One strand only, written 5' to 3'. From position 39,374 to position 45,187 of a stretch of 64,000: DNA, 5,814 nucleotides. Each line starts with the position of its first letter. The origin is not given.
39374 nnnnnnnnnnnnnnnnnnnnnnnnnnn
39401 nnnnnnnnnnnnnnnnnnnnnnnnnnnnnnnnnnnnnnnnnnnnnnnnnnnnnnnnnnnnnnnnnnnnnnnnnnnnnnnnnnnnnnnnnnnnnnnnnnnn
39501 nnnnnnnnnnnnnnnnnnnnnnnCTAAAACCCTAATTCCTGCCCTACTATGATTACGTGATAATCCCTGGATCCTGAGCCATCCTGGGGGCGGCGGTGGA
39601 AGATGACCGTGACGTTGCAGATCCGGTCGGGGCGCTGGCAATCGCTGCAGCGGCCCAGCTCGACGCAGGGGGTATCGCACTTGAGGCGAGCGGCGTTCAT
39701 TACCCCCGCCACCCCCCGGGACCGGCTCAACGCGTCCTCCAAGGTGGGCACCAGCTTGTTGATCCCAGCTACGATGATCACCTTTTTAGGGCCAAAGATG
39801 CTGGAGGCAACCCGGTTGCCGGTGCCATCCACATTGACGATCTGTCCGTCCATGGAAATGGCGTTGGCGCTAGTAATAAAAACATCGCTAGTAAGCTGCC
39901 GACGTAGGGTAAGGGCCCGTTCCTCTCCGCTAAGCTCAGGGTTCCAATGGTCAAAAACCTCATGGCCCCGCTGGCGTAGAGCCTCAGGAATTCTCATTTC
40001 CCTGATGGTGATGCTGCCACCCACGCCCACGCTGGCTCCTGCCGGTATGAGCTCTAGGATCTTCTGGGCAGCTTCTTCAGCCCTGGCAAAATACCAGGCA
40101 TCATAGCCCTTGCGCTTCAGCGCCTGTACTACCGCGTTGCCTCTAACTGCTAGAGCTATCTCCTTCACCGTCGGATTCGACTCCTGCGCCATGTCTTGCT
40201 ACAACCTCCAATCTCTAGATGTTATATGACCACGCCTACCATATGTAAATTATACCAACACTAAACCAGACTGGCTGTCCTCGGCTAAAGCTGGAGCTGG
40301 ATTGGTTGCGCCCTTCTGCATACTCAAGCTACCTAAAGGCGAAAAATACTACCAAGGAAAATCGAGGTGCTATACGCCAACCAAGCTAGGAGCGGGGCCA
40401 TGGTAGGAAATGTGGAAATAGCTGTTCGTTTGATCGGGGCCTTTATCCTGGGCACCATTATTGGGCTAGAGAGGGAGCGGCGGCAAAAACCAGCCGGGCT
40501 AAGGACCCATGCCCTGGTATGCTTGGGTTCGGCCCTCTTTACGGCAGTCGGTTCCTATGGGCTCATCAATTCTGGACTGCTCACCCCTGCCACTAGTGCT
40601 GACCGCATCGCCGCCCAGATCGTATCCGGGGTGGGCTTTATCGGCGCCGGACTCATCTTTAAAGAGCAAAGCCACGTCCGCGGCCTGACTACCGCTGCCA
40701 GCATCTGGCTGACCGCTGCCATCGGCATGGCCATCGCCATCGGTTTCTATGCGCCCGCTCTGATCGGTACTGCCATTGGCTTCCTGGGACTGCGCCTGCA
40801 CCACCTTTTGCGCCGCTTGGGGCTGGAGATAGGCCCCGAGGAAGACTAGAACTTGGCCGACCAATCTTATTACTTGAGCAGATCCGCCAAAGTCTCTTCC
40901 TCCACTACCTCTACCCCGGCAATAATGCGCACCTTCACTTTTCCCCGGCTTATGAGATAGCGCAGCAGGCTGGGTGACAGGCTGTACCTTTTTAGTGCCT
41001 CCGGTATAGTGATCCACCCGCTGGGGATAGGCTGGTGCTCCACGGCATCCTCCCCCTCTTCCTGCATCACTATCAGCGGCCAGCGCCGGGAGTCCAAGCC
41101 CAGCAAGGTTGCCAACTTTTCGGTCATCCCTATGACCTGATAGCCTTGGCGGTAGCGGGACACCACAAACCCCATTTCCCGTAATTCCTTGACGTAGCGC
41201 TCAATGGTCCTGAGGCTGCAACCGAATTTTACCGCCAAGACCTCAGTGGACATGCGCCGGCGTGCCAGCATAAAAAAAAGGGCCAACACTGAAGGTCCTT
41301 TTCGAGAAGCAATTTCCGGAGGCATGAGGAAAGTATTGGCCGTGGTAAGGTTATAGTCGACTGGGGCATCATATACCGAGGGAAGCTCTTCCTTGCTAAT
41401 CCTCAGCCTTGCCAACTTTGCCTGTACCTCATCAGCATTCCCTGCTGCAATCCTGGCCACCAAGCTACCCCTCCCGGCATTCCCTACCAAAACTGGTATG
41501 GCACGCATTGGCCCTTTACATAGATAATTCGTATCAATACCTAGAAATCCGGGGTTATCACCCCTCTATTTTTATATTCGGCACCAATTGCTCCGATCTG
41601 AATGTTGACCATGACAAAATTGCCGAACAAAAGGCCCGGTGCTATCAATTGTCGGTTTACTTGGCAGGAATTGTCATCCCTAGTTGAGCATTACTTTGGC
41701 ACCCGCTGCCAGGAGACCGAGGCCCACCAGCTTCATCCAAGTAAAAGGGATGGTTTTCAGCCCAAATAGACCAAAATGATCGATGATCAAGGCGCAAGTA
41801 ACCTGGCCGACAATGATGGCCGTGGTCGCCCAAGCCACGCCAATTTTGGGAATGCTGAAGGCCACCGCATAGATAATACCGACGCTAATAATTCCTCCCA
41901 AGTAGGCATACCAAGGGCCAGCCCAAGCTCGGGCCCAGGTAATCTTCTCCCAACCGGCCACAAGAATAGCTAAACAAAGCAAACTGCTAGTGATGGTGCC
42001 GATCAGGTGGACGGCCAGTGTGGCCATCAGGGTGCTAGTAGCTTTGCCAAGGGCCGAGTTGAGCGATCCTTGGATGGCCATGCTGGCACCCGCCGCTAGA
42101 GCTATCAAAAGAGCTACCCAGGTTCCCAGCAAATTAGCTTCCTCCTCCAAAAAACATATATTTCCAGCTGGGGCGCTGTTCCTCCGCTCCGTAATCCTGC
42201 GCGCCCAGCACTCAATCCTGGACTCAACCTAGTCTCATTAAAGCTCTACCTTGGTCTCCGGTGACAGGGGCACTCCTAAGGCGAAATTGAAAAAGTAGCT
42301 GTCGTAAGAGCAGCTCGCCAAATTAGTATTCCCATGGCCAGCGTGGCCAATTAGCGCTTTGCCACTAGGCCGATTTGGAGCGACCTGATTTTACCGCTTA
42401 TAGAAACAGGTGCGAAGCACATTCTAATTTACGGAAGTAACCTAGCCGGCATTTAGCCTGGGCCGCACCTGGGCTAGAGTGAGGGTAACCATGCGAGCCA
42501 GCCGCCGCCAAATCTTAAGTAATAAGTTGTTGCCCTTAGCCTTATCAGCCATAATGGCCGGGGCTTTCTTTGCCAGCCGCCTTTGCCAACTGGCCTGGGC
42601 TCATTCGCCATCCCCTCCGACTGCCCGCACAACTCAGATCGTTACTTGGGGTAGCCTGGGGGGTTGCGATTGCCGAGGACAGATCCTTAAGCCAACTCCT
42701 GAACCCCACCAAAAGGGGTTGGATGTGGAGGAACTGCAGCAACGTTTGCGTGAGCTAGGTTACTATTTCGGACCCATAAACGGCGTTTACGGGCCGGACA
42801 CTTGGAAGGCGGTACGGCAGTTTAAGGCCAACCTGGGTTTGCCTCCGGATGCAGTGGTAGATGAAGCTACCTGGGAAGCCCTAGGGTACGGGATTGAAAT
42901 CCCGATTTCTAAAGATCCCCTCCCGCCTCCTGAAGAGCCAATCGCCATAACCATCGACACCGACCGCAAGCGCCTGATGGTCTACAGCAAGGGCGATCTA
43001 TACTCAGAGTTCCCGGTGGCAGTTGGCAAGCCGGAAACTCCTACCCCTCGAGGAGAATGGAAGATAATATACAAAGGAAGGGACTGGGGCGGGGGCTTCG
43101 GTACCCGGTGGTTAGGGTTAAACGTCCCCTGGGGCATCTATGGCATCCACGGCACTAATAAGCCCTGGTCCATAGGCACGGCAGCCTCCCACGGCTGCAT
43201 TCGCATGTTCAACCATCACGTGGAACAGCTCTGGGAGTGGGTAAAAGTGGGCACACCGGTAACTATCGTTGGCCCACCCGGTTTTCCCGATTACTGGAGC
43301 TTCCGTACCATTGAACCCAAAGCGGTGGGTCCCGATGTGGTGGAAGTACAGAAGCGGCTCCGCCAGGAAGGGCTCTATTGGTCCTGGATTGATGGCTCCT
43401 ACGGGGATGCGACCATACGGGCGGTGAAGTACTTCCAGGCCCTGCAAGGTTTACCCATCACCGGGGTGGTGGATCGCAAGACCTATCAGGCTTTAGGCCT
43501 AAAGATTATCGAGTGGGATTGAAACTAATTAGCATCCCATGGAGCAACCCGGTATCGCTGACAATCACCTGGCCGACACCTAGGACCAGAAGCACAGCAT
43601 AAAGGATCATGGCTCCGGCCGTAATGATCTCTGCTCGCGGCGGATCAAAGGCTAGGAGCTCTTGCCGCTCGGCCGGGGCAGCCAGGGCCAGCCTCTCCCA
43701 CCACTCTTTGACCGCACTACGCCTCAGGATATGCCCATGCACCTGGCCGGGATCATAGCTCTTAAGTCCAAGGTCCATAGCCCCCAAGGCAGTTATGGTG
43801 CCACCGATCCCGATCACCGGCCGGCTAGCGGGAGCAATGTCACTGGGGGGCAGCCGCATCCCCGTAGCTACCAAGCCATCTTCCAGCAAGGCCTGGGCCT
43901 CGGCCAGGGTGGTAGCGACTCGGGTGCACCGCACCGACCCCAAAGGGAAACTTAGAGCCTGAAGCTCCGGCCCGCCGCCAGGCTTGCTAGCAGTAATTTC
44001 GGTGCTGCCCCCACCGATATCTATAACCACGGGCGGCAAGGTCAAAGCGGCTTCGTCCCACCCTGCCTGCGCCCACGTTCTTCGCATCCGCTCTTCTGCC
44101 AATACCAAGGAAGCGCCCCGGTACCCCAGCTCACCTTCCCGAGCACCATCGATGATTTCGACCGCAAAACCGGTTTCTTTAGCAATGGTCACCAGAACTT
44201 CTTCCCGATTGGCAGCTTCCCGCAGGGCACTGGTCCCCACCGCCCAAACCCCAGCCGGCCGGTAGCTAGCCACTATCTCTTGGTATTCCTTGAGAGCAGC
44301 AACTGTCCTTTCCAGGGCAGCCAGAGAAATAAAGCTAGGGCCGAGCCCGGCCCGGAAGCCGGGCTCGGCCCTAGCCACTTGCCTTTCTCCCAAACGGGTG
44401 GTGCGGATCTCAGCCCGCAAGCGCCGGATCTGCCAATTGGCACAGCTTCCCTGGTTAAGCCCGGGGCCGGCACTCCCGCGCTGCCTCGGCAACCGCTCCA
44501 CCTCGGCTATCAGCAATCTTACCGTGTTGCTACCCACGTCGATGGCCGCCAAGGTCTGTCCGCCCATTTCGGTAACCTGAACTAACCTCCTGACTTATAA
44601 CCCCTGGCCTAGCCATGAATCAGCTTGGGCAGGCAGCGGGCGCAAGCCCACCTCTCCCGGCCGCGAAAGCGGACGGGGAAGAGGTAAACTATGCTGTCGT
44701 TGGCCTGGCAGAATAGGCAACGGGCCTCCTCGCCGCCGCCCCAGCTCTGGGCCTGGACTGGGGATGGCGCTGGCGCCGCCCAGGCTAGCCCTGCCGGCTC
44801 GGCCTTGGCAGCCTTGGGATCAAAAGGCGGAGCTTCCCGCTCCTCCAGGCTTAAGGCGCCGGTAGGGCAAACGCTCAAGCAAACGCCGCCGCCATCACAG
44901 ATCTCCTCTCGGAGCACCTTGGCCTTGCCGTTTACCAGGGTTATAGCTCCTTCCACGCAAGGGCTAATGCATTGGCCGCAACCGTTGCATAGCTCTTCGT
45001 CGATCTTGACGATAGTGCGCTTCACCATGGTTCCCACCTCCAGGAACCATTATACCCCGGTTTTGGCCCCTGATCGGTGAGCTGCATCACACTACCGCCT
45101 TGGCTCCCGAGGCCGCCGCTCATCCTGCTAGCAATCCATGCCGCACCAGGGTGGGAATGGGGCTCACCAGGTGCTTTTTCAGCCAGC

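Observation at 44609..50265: Hdr-like cluster with sulfur-oxidiser (sHdr) gene order in a spore-forming anaerobe, with no lipoate or sulfur-carrier partners in view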

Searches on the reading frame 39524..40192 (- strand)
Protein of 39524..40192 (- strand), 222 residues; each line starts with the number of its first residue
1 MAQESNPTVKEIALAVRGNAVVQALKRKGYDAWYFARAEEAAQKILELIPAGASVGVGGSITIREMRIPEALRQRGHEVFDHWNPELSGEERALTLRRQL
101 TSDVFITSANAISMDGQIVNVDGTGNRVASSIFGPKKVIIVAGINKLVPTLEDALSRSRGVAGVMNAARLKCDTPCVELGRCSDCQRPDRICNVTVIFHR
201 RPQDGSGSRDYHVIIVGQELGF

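Call 35: search_protein_families(library=pfam, proteins=[window:39524-40192:-], max_evalue=0.001)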
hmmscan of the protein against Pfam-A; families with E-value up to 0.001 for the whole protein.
window:39524-40192:- (222 aa): 1 family
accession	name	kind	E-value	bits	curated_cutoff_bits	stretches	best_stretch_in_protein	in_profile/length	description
PF02589.21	LUD_dom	-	5.9e-47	160.3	22.6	1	21-216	4-189/189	LUD domain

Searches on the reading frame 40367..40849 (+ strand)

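Call 35: search_protein_families(library=pfam, proteins=[window:40367-40849:+], max_evalue=0.001)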
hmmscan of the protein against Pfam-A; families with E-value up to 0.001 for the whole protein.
window:40367-40849:+ (160 aa): 1 family
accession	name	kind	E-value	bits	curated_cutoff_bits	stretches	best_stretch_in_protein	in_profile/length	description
PF02308.21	MgtC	-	1.4e-39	135.6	31.4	1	22-149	1-119/121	MgtC family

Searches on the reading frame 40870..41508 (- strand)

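Call 35: search_protein_families(library=pfam, proteins=[window:40870-41508:-], max_evalue=0.001)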
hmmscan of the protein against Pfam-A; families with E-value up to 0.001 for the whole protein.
window:40870-41508:- (212 aa): 4 families
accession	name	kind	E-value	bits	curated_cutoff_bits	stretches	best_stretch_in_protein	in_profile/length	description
PF08279.18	HTH_11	-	1.5e-07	31.6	25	1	79-124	9-55/55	HTH domain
PF13730.12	HTH_36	-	0.0001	22.5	25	1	87-115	27-55/55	Helix-turn-helix domain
PF13518.12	HTH_28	-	0.00021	21.7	25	0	81-114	8-41/52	Helix-turn-helix domain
PF13384.12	HTH_23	-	0.00043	20.4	24.6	0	79-114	11-46/50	Homeodomain-like domain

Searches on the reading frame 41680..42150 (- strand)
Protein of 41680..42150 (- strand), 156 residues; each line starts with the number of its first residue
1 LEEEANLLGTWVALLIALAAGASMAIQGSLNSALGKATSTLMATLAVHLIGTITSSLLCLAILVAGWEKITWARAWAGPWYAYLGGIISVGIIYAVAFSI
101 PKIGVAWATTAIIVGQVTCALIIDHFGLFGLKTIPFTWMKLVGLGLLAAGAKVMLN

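Call 35: search_protein_families(library=pfam, proteins=[window:41680-42150:-], max_evalue=0.001)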
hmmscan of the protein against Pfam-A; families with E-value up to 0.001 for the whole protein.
window:41680-42150:- (156 aa): 1 family
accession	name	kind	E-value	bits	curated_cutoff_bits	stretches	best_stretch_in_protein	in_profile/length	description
PF04657.19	DMT_YdcZ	-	4.2e-33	115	24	1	13-151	2-138/140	Putative inner membrane exporter, YdcZ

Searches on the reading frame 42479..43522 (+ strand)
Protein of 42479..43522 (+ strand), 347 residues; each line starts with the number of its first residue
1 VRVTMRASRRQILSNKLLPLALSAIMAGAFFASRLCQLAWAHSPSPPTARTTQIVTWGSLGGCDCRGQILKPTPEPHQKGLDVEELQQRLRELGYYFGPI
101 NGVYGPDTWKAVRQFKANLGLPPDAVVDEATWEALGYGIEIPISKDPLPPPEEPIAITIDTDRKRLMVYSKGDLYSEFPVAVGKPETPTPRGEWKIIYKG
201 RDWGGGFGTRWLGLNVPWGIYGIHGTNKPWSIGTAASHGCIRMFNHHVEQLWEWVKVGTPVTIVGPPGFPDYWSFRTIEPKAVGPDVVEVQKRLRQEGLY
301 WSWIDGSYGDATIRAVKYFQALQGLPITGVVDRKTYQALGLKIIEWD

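Call 35: search_protein_families(library=pfam, proteins=[window:42479-43522:+], max_evalue=0.001)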
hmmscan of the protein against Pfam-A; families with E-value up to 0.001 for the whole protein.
window:42479-43522:+ (347 aa): 3 families
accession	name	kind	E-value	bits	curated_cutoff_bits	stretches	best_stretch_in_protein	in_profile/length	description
PF01471.23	PG_binding_1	-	5.7e-36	122.9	23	2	80-135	2-57/57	Putative peptidoglycan binding domain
PF03734.19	YkuD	-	1.2e-24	88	23.4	1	156-263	3-146/146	L,D-transpeptidase catalytic domain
PF08823.16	PG_binding_2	-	3.8e-05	24.3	21.1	0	82-116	17-51/74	Putative peptidoglycan binding domain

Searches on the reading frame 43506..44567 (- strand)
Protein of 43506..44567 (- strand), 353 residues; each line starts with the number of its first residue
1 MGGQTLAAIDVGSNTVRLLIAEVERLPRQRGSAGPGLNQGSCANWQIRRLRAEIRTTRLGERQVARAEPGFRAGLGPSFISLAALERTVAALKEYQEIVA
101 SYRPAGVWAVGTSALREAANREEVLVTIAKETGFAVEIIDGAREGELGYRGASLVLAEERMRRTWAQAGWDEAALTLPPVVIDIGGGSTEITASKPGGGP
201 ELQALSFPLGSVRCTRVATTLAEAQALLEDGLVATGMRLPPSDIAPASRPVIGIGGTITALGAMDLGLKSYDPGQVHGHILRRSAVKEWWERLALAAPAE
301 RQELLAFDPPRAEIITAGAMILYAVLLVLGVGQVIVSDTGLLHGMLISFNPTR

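Call 35: search_protein_families(library=pfam, proteins=[window:43506-44567:-], max_evalue=0.001)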
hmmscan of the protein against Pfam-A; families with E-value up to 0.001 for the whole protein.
window:43506-44567:- (353 aa): 1 family
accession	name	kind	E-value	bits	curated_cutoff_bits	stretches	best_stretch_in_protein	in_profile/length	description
PF02541.22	Ppx-GppA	-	1.4e-39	136.7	27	1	50-349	13-281/285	Ppx/GppA phosphatase family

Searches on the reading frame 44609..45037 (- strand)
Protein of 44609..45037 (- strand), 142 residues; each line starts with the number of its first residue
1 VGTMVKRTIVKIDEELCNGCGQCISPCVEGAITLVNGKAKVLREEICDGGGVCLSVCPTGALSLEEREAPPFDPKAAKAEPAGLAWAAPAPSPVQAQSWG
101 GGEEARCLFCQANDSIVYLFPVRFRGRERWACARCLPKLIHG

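Call 3: search_protein_families(library=pfam, proteins=[window:44609-45037:-], max_evalue=0.01)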
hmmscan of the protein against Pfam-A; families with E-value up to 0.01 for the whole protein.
window:44609-45037:- (142 aa): 9 families
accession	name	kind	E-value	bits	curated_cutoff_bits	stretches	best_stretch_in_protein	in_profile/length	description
PF00037.32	Fer4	-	1.4e-08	34.6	21.1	2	43-62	4-23/24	4Fe-4S binding domain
PF12838.12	Fer4_7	-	2.2e-08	34.9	27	2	17-61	2-52/52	4Fe-4S dicluster domain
PF14697.11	Fer4_21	-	3.6e-08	33.9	35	1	11-62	2-57/59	4Fe-4S dicluster domain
PF13237.11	Fer4_10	-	1.9e-07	31.3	25.5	1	10-58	2-53/53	4Fe-4S dicluster domain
PF12837.12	Fer4_6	-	1.8e-06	28.1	25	1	9-32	1-24/24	4Fe-4S binding domain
PF13187.11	Fer4_9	-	4.9e-06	26.9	27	1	17-61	2-51/52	4Fe-4S dicluster domain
PF25160.1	LdpA_Fe-S-bd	-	0.00014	22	27.6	0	11-34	22-45/49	LdpA Fe-S cluster-binding domain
PF13484.11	Fer4_16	-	0.00053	21.1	30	0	47-68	2-23/66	4Fe-4S double cluster binding domain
PF12797.12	Fer4_2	-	0.002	18.4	24.5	1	9-27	2-20/22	4Fe-4S binding domain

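Call 4: search_protein_families(library=ncbifam, proteins=[window:44609-45037:-], max_evalue=0.01)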
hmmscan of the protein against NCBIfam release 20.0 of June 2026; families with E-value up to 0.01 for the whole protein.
window:44609-45037:- (142 aa): 62 families (the best 25 are shown)
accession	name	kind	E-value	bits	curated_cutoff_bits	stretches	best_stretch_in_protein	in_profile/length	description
TIGR01944.1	rnfB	subfamily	1.7e-09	37.5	68.7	1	5-69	103-167/190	RnfABCDGE type electron transport complex subunit B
TIGR02179.1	PorD_KorD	subfamily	5.8e-09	35.9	60.05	1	12-66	22-76/78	2-oxoacid:acceptor oxidoreductase, delta subunit, pyruvate/2-ketoisovalerate family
NF005506.0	PRK07118.1-5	equivalog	2.3e-08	33.8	388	1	5-40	160-195/279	Fe-S cluster domain-containing protein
NF040770.1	hetero_SS_HdrA2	exception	2.3e-08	32.6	1100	1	10-66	572-627/777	CoB-CoM heterodisulfide reductase HdrA2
NF040864.1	HgcB_ferredoxin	equivalog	6.7e-08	32.3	99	1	10-65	9-64/93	mercury methylation ferredoxin HgcB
NF005503.0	PRK07118.1-2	equivalog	9.6e-08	31.6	252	2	17-68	140-190/292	RnfABCDGE type electron transport complex subunit B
TIGR02700.1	flavo_MJ0208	hypoth_equivalog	1.2e-07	31.2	251.35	1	7-62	140-194/234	dihydromethanopterin reductase (acceptor)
TIGR03294.1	FrhG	equivalog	1.8e-07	31.1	245.5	1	12-62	171-220/228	coenzyme F420 hydrogenase subunit gamma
NF038196.1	ferrodoxin_EFR1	subfamily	4.3e-07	30.2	75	1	10-66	180-233/242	EFR1 family ferrodoxin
NF045766.1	PhenlGlyoxDHPadI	equivalog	5.7e-07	28.6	700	1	7-65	78-136/443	NADH-dependent phenylglyoxylate dehydrogenase subunit beta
NF003475.0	PRK05113.1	equivalog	6.3e-07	29.4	203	1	6-66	104-164/190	electron transport complex subunit RsxB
NF045790.1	OxalOxreddelta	equivalog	8.5e-07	28.4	230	1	12-63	257-307/316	oxalate oxidoreductase subunit delta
NF041778.1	hetero_SS_HdrA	equivalog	1e-06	26.9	1400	1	5-65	577-636/771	ferredoxin:CoB-CoM heterodisulfide reductase subunit HdrA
TIGR04041.1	activase_YjjW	hypoth_equivalog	1.3e-06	28.1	250.2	1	15-61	41-86/276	YjjW family glycine radical enzyme activase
NF005504.0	PRK07118.1-3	equivalog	1.5e-06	27.8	437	1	14-82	218-283/293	Fe-S cluster domain-containing protein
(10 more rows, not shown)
